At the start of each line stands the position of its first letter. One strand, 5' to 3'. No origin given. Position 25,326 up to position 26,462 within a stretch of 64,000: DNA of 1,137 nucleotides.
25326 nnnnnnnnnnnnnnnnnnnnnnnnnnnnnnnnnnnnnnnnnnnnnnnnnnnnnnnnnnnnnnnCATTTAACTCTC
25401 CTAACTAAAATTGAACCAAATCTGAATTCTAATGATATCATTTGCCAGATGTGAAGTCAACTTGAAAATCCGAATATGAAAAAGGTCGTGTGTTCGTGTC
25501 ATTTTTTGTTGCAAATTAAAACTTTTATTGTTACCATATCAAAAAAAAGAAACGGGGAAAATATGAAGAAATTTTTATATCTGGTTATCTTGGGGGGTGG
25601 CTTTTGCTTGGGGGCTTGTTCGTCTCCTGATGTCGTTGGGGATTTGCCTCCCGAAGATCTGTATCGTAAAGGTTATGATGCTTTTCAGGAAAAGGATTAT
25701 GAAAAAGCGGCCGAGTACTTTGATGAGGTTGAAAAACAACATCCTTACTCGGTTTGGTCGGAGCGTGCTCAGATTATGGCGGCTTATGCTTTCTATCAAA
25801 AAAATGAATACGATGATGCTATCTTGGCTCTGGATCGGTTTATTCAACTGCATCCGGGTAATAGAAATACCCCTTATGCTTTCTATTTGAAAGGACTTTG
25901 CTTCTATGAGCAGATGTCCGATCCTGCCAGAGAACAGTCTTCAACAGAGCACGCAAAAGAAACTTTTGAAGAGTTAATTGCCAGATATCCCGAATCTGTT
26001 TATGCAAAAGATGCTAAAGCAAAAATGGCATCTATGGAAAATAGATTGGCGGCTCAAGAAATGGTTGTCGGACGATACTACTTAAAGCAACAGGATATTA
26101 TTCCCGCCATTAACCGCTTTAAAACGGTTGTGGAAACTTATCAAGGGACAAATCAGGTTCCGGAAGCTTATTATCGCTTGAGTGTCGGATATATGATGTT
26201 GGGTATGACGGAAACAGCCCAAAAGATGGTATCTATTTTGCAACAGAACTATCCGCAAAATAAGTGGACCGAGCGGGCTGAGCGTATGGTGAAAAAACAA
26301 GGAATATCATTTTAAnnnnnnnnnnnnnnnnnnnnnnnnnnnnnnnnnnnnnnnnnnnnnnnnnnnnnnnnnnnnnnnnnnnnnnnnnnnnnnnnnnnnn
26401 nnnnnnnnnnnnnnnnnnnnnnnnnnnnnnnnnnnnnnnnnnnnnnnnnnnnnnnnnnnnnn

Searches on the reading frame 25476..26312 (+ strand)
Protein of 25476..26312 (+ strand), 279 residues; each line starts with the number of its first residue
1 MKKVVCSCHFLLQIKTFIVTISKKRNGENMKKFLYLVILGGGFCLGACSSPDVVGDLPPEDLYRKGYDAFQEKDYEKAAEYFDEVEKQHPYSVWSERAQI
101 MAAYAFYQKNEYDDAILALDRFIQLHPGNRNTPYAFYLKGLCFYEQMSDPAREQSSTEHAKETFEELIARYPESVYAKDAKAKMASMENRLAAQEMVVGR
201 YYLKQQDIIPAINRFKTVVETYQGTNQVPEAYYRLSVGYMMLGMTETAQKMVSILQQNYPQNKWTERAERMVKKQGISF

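Call 20: search_protein_families(library=pfam, proteins=[window:25476-26312:+], max_evalue=0.001)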
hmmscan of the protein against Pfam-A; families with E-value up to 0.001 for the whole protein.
window:25476-26312:+ (279 aa): 11 families
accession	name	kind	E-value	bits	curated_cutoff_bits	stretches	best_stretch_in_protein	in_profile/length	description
PF13525.12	YfiO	-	3.8e-56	190.5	25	1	57-250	3-199/203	Outer membrane lipoprotein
PF13512.12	TPR_18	-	1.2e-22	81.1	21.9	1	51-184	2-145/145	Tetratricopeptide repeat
PF13174.12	TPR_6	-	1e-17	63.9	26.3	0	134-174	1-33/33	Tetratricopeptide repeat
PF07719.23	TPR_2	-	8.7e-12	44.6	27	1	60-90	2-32/34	Tetratricopeptide repeat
PF13428.12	TPR_14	-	3.9e-11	42.9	23.5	0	97-130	2-35/44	Tetratricopeptide repeat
PF13432.12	TPR_16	-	7.1e-11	42.8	32.7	1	63-129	1-64/65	Tetratricopeptide repeat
PF14559.12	TPR_19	-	1.1e-09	39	25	1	69-123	1-52/68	Tetratricopeptide repeat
PF09976.15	TPR_21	-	1.6e-06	28.4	25.5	1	62-124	42-104/193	Tetratricopeptide repeat-like domain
PF00515.34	TPR_1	-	3.5e-06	27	27.8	0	62-90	4-32/34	Tetratricopeptide repeat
PF12895.13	ANAPC3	-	0.00017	22.2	27.2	0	59-121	23-81/82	Anaphase-promoting complex, cyclosome, subunit 3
PF14853.12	Fis1_TPR_C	-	0.00079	20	25.3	0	103-131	8-36/53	Fis1 C-terminal tetratricopeptide repeat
